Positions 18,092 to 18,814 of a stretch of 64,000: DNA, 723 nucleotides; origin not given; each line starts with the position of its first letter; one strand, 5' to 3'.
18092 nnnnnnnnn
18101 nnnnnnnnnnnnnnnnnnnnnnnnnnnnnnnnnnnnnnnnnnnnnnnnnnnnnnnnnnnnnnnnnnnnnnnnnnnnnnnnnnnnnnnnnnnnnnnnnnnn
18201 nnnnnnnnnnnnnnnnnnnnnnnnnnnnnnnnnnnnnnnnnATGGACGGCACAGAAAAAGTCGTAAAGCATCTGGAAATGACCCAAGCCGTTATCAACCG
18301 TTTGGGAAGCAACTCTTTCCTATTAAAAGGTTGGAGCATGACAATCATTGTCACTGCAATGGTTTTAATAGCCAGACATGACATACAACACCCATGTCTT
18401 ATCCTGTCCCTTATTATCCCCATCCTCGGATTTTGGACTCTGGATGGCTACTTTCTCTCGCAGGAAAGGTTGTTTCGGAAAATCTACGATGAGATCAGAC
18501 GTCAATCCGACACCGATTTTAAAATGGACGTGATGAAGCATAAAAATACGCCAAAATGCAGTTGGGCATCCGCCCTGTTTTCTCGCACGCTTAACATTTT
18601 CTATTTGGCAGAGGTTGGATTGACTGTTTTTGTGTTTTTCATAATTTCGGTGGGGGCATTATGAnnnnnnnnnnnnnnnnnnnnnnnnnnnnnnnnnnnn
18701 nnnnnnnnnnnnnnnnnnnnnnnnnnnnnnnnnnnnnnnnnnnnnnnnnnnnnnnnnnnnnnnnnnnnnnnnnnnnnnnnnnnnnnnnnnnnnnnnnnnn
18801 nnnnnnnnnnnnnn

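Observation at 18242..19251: Minimal TIR-like module: a 3-TM mini-protein translationally coupled to a membrane-anchored ThsB/DUF1863-type TIR protein, with no ThsA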

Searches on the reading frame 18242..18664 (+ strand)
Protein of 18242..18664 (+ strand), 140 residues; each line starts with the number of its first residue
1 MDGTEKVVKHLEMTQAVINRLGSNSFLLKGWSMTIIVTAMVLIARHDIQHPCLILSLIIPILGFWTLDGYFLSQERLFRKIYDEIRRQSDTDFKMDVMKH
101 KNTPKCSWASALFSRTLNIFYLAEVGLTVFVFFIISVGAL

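Call 3: search_protein_families(library=pfam, proteins=[window:18242-18664:+], max_evalue=1)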
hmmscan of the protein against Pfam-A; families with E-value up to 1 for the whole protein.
window:18242-18664:+ (140 aa): 1 family
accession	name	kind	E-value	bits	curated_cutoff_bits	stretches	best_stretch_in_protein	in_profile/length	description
PF11683.13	DUF3278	-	0.0098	16.4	26.6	1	14-97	26-110/130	Protein of unknown function (DUF3278)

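Call 4: search_protein_families(library=padloc, proteins=[window:18242-18664:+], max_evalue=1)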
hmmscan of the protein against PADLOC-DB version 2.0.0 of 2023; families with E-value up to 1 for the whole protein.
window:18242-18664:+ (140 aa): 5 families
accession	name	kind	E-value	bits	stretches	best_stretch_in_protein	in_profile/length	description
PDLC04686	PDC-M50A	-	8.7e-39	130.9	1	5-134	3-131/134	-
PDLC04685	PDC-M50A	-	7.1e-32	108.4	1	5-123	3-117/130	-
PDLC04687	PDC-M50A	-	4e-20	70.3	1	8-135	13-141/144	-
PDLC04684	PDC-M50A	-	2.6e-17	61.7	1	6-135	13-139/159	-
PDLC04761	PDC-M64C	-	0.022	13.3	1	86-136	43-94/100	-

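Call 8: find_homologous_proteins(query=window:18242-18661:+)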
Query window:18242-18661:+ (140 aa): 666 proteins with E <= 0.001 among 667 candidates; the best 120 are listed.
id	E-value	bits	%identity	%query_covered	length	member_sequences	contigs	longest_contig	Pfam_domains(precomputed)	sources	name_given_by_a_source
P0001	1.1e-81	290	94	100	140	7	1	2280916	-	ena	-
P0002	7.2e-78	277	91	100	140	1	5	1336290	-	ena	-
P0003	8.3e-75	267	93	96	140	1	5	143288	-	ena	-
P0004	4.4e-74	265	86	99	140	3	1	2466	-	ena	-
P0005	1.0e-73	264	90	99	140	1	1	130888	-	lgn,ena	-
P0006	2.9e-73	262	90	96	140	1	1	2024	-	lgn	-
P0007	4.0e-73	262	87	99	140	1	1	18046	-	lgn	-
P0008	1.7e-72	260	88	96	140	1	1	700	-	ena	-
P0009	2.6e-72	259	84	96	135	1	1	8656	-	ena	-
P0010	3.3e-72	259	86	99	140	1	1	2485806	-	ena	-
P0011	5.3e-72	258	85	97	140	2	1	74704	-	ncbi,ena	-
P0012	5.6e-72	258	88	96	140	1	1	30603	-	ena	-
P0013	1.6e-71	257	84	96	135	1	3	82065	-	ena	-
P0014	1.9e-71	256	84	96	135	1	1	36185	-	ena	-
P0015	3.8e-71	255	85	100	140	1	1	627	-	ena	-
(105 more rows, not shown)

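Call 32: find_related_loci(query=A4, collection=genome_contigs, flank=5000)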
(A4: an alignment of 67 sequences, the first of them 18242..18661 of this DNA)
Query A4 (140 aa) in genome_contigs; peptide patterns used: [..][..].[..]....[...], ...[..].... (x = any residue, [..] = any of these).
167 stretches matched a pattern; 115 encode a relative of the query (tblastn E <= 1e-3); the best 80 are kept; 80 distinct loci.
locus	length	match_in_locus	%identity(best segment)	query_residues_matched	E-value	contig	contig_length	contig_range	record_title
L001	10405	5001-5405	87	1-135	4e-69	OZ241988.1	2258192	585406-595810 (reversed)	MAG: Nitrospirales bacterium isolate a9a036fa-ce6a-47a6-b6ba-e810451c52c0 genome assembly, chromosome: 1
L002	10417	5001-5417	86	1-139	1e-68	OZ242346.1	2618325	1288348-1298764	MAG: Nitrospirales bacterium isolate 9c02dde2-7a43-4f12-96c5-beceef923469 genome assembly, chromosome: 1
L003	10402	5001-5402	85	1-134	2e-68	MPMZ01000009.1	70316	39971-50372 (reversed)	MAG: Nitrospira sp. bin75 NODE_692_length_70316_cov_13.1908_ID_1383, whole genome shotgun sequence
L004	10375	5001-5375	74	1-125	2e-66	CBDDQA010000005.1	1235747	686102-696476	MAG: uncultured Candidatus Binatia bacterium isolate 6ae7d3f7-6f3a-412e-99ff-c928d72fc6b4 genome assembly, contig: conti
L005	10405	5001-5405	83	1-135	3e-66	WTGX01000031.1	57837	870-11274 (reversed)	MAG: Nitrospira sp. isolate CO36405bin_1 NODE_141_length_57837_cov_314.711865, whole genome shotgun sequence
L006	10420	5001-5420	71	1-140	5e-66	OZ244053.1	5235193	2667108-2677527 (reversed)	MAG: Terriglobia bacterium isolate c15e5db1-7159-4592-9896-25da90492a0a genome assembly, chromosome: 1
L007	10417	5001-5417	69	1-139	8e-66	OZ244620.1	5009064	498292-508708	MAG: uncultured Candidatus Binatia bacterium isolate a6e05b1d-2203-4d92-b789-b8e4a46226c9 genome assembly, chromosome: 1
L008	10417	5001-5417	80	1-140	6e-66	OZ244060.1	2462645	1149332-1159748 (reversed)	MAG: Nitrospirales bacterium isolate 0e4000e4-4fa3-4ae7-86ba-393fbf4ea046 genome assembly, chromosome: 1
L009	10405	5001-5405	71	1-140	1e-65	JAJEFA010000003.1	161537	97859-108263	MAG: Candidatus Binatia bacterium isolate p16x34bins.64 k141_692218, whole genome shotgun sequence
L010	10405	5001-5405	70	1-135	2e-65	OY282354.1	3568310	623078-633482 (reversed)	MAG: uncultured Gammaproteobacteria bacterium isolate b1fdf0bb-5270-493a-8425-87954a876b58 genome assembly, chromosome:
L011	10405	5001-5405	70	1-140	2e-65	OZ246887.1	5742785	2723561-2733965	MAG: Candidatus Binatia bacterium isolate b8ec8574-1247-4dd4-b016-8701380be1a0 genome assembly, chromosome: 1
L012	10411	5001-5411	69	1-137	2e-65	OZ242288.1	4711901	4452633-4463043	MAG: uncultured Candidatus Binatia bacterium isolate 92a940bf-e797-4da1-8ec4-eab1d584ba41 genome assembly, chromosome: 1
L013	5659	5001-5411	69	1-137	9e-65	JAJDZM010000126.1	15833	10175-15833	MAG: Candidatus Binatia bacterium isolate jk18x40bins.50 k141_51459, whole genome shotgun sequence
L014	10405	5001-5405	69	1-140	6e-65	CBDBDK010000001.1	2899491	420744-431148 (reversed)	MAG: uncultured Candidatus Binatia bacterium isolate 2c216906-a703-41c5-82d5-ef5894461506 genome assembly, contig: conti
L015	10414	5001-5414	74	1-139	9e-65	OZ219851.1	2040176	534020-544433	MAG: Opitutales bacterium isolate e4292735-b3b5-42df-bce3-ad3ef7a88f44 genome assembly, chromosome: 10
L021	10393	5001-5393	72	1-134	2e-63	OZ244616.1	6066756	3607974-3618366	MAG: Candidatus Poribacteria bacterium isolate e5250d40-67f0-410b-965f-0d198546f1b0 genome assembly, chromosome: 1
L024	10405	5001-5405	70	1-135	4e-63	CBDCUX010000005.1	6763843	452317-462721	MAG: Candidatus Poribacteria bacterium isolate e6ba5316-27cc-4a72-bad8-a94c688688a0 genome assembly, contig: contig_5, w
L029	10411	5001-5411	67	1-137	2e-61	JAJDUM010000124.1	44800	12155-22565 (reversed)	MAG: Candidatus Poribacteria bacterium isolate jk18x1bzbins.78 k141_1451900, whole genome shotgun sequence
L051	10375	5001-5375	72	1-125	4e-58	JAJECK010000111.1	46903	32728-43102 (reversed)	MAG: Candidatus Poribacteria bacterium isolate jk18xAbins.19 k141_1480092, whole genome shotgun sequence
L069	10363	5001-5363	69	1-121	2e-53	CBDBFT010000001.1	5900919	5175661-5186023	MAG: Candidatus Poribacteria bacterium isolate 1793e3cd-57e7-4349-b6cf-f1c25c3b8095 genome assembly, contig: contig_1, w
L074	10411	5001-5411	54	1-137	2e-51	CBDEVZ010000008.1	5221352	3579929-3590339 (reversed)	MAG: uncultured Candidatus Binatia bacterium isolate 77b99e23-3f9f-49a3-a4d3-93b2c3db3d2d genome assembly, contig: conti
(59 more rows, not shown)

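Call 36: predict_structure(alignment_id=A4)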
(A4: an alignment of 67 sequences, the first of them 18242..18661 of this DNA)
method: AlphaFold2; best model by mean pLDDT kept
length: 140 residues; sequences in the alignment: 67
mean_pLDDT: 61.8   pTM: 0.38
mean pLDDT of the five models: 61.8, 61.0, 56.0, 55.3, 52.9
residues with pLDDT >= 90: 0; 70-90: 10; 50-70: 117; < 50: 13
segments of 3 or more residues with pLDDT < 50: 92-94, 101-106
pLDDT, mean of each block of 10 residues (from residue 1): 59 63 57 64 61 66 67 66 62 51 50 63 71 64
secondary structure, 60 per line:
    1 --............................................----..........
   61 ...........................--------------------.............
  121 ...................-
elements in order: H3-46 H51-87 H108-139

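Call 38: search_protein_representatives(alignment_id=A2)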
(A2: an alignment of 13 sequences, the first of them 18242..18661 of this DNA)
Query: 13 sequences, 140 profile positions. Proteins with E-value up to 0.001 (for the whole library): 4302; up to 1e-10: 2341; up to 1e-30: 31. The best 150 are listed.
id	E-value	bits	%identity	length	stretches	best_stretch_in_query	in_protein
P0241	4.5e-62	224.6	-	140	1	1-136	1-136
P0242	4.5e-62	224.6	-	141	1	1-136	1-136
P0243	3.9e-57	208.6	-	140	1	1-137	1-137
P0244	1.1e-55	204.0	-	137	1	1-136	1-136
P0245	1.6e-55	203.4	-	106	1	1-105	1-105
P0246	4.5e-54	198.7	-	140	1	1-136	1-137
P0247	2.2e-52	193.2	-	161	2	5-137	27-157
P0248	1.3e-50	187.4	-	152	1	1-131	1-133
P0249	4.1e-49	182.6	-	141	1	1-137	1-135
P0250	3.7e-48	179.5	-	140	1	1-136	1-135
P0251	3.4e-46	173.2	-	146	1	1-132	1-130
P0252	1.7e-40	154.7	-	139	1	1-136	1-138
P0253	1.9e-40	154.6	-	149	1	4-134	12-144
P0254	1.9e-38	148.0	-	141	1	1-136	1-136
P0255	2.9e-38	147.5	-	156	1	1-135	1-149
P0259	1.4e-34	135.6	-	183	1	2-123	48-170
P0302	7.9e-28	113.7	-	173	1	5-135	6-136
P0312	1.9e-27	112.4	-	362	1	8-134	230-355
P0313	2.5e-27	112.1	-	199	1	5-134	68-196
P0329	1.9e-26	109.2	-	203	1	7-133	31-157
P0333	2.0e-26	109.1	-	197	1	9-133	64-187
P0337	2.7e-26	108.7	-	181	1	9-135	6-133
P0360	1.2e-25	106.6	-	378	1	5-133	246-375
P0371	2.6e-25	105.5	-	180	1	1-134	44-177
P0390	5.8e-25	104.4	-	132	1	7-133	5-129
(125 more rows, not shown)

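Call 39: search_protein_families(library=pfam, proteins=[P0312, P0360, P0313, P0329, P0333, P0371, P0259, P0390, P0302, P0337], max_evalue=0.1)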
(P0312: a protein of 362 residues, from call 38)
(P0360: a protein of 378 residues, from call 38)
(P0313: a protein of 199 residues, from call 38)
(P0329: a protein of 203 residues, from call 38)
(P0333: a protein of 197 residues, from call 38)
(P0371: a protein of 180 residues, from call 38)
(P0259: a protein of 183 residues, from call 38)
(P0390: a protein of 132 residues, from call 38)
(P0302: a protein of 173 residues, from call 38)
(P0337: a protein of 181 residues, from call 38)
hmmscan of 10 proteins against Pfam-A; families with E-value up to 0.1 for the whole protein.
P0312 (362 aa): 0 families

P0360 (378 aa): 3 families
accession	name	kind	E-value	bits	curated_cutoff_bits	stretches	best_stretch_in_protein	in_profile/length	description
PF18163.6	LD_cluster2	-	1.7e-15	57.7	25.3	1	10-198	2-199/264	SLOG cluster2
PF18180.6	LD_cluster3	-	0.00038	20.6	25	1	35-75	9-48/170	SLOG cluster3 family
PF18185.7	STALD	-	0.011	15.6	24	1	128-236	94-207/211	Sir2- and TIR-associating SLOG family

P0313 (199 aa): 0 families

P0329 (203 aa): 0 families

P0333 (197 aa): 0 families

P0371 (180 aa): 3 families
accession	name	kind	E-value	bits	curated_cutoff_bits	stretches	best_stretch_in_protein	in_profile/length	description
PF11683.13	DUF3278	-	0.054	14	26.6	0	62-134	31-106/130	Protein of unknown function (DUF3278)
PF02949.25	7tm_6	-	0.064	12.7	25.8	0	111-174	24-87/313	7tm Odorant receptor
PF03109.22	ABC1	-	0.094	12.3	22.9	0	115-161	89-135/244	ABC1 atypical kinase-like domain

P0259 (183 aa): 1 family
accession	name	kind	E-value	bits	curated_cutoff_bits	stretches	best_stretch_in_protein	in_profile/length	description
PF07332.16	Phage_holin_3_6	-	0.016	15.7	28.4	1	38-111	12-88/116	Putative Actinobacterial Holin-X, holin superfamily III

P0390 (132 aa): 0 families

P0302 (173 aa): 0 families

P0337 (181 aa): 1 family
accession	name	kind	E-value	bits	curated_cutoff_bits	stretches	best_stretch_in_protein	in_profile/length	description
PF13727.12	CoA_binding_3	-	0.0049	17.3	25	0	27-58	24-55/175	CoA-binding domain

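Call 42: search_protein_families(library=pfam, alignment_id=A5, max_evalue=0.1)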
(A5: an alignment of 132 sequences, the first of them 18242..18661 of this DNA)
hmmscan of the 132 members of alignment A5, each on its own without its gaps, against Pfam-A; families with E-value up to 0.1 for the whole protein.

A. member 1, window:18242-18661:+ (140 aa): 1 family
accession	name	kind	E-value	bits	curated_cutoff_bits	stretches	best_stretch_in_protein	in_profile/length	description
PF11683.13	DUF3278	-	0.0098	16.4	26.6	1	14-97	26-110/130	Protein of unknown function (DUF3278)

B. families by the number of members that match (of 132 scanned): 66 families (the first 25 are shown)
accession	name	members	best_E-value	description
PF11683.13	DUF3278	24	1.8e-05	Protein of unknown function (DUF3278)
PF10028.14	DUF2270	14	0.0043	Predicted integral membrane protein (DUF2270)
PF24838.2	8xMP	9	0.00082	Octameric membrane protein family (8xMP)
PF05814.16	Ac76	8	0.00023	Orf76 (Ac76)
PF19273.5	Exportin-5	2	0.0071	Exportin-5 family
PF04257.20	Exonuc_V_gamma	2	0.02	Exodeoxyribonuclease V, gamma subunit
PF25202.1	DUF7834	2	0.026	Family of unknown function (DUF7834)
PF18163.6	LD_cluster2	1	1.7e-15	SLOG cluster2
PF18180.6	LD_cluster3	1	0.00038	SLOG cluster3 family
PF19261.4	DUF5904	1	0.00049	Domain of unknown function (DUF5904)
PF13748.11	ABC_membrane_3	1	0.0006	ABC transporter transmembrane region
PF21553.2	Formyl_trans_C_2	1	0.001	Methionyl-tRNA formyltransferase, C-terminal domain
PF05366.16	Sarcolipin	1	0.0012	Sarcolipin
PF24243.1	Phage_tail_C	1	0.0021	Phage tail tip domain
PF13398.12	Peptidase_M50B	1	0.0036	Peptidase M50B-like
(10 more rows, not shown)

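Call 44: search_protein_families(library=ncbifam, proteins=[window:18242-18661:+], max_evalue=0.1)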
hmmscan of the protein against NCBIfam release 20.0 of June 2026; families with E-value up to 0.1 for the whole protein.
window:18242-18661:+ (140 aa): 1 family
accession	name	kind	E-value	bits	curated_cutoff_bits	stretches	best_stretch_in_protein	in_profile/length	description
NF045962.1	MAG2810_fam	equivalog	0.055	12.4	175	1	71-135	7-71/394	MAG2810 family protein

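Call 51: search_dna_similar(query=window:18242-18661:+, collection=plasmids, mode=protein, max_rows=40, max_evalue=0.001)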
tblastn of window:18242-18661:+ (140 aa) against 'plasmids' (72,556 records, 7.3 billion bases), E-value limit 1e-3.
Records with a match: 130; places in all: 132; records where one place covers at least 80% of the query: 106.
Best place of each record, by identity: <60% 130.
By first word of the organism name: Klebsiella 40; Escherichia 36; Campylobacter 10; Lactiplantibacillus 5; Priestia 3; Enterobacter 3; Levilactobacillus 3; Streptomyces 2; Shigella 2; Providencia 2; and 21 more.
By predicted mobility (MOB-suite, as given by PLSDB): conjugative 84; non-mobilizable 28; mobilizable 18.
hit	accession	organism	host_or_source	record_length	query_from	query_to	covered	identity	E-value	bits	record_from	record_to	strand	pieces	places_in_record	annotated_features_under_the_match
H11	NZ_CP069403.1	Priestia megaterium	Homo sapiens,Pure culture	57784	5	123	85%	47.1%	3e-23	100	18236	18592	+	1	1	hypothetical protein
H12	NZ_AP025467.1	Vibrio chagasii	-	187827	1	127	91%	43.5%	5e-19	89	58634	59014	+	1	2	hypothetical protein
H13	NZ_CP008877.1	Terribacillus goriensis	Cryptomeria japonica var. sinensis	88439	4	135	94%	41.5%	3e-20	92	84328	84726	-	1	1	hypothetical protein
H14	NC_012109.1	Desulforapulum autotrophicum HRM2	-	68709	2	134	95%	39.3%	2e-20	93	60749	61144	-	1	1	hypothetical protein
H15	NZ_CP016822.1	Rhodococcus sp. p52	oil-polluted soil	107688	9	137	92%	40.3%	7e-21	94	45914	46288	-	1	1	hypothetical protein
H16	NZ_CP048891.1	Priestia megaterium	culture,agricultural soil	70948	5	121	84%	43.3%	2e-16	81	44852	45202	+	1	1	hypothetical protein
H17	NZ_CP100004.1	Halorussus vallis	cell culture,saline soil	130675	2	137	97%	37.1%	1e-12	71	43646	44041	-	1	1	hypothetical protein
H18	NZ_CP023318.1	Priestia megaterium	Plant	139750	2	122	86%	40.8%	3e-19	89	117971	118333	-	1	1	hypothetical protein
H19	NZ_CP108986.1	Streptomyces sp. NBC_00724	-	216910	8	123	83%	42.0%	4e-12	69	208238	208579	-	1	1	hypothetical protein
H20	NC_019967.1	Natrinema pellirubrum DSM 15624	-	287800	2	135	96%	35.3%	7e-10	62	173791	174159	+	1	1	none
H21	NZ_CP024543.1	Klebsiella pneumoniae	Homo sapiens,urine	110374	1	135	96%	34.5%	1e-9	62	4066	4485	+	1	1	hypothetical protein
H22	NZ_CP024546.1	Klebsiella pneumoniae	Homo sapiens,urine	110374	1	135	96%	34.5%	1e-9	62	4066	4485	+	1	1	hypothetical protein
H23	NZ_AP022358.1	Klebsiella pneumoniae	Homo sapiens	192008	1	135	96%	34.5%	1e-9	62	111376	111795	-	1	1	hypothetical protein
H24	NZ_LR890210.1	Klebsiella pneumoniae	Homo sapiens,urine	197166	1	135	96%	34.5%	1e-9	62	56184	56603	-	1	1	hypothetical protein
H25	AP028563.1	Serratia marcescens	Homo sapiens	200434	1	135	96%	34.5%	1e-9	62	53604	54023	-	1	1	hypothetical protein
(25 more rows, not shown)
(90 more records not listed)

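Call 52: get_annotated_region(hit=H13, flank=2500)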
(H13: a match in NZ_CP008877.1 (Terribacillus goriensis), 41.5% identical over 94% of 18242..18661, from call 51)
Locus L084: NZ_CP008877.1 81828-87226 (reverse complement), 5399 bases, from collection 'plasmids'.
description: Terribacillus goriensis strain MP602 plasmid pT1, complete sequence
organism: Terribacillus goriensis (NCBI taxid 386490)
taxonomy: Bacteria; Bacillota; Bacilli; Bacillales; Bacillaceae; Terribacillus; Terribacillus goriensis
host: -; source: Cryptomeria japonica var. sinensis; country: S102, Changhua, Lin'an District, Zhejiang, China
typing (MOB-suite, as given by PLSDB): mobilizable; relaxase MOBQ
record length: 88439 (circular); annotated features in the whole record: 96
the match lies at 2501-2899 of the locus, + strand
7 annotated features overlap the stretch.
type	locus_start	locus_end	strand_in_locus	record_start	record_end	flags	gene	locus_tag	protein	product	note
CDS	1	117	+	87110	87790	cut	-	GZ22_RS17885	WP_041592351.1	hypothetical protein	-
CDS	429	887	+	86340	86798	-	-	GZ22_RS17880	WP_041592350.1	hypothetical protein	-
CDS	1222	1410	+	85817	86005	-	-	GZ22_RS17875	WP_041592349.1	hypothetical protein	-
CDS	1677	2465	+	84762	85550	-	-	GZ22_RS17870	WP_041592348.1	toll/interleukin-1 receptor domain-containing protein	-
CDS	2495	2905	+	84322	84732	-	-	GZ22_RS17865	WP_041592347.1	hypothetical protein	-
CDS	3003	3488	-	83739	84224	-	-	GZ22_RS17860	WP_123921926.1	hypothetical protein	-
CDS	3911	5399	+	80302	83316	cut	-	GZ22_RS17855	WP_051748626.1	AAA domain-containing protein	-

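Call 53: get_annotated_region(hit=H21, flank=2500)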
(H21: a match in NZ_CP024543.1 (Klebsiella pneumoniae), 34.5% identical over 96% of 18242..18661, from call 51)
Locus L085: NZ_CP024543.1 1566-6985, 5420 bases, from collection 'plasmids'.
description: Klebsiella pneumoniae strain INF042 isolate INF042 plasmid unnamed1, complete sequence
organism: Klebsiella pneumoniae (NCBI taxid 573)
taxonomy: Bacteria; Pseudomonadota; Gammaproteobacteria; Enterobacterales; Enterobacteriaceae; Klebsiella; Klebsiella pneumoniae
host: -; source: Homo sapiens,urine; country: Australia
typing (MOB-suite, as given by PLSDB): conjugative; replicon IncFIA,IncFII,rep_cluster_2183; relaxase MOBF,MOBF; mating-pair formation MPF_F
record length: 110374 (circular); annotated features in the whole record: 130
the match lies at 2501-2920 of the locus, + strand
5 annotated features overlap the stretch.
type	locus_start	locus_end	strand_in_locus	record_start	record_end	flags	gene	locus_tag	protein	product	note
CDS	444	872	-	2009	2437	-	-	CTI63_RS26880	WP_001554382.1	GFA family protein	-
CDS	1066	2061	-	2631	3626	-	-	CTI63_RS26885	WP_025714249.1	IS110 family transposase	-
CDS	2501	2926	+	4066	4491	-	-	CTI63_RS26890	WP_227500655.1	hypothetical protein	-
CDS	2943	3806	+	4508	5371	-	-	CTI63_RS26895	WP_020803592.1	toll/interleukin-1 receptor domain-containing protein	-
CDS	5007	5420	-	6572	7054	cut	-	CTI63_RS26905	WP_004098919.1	GNAT family N-acetyltransferase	-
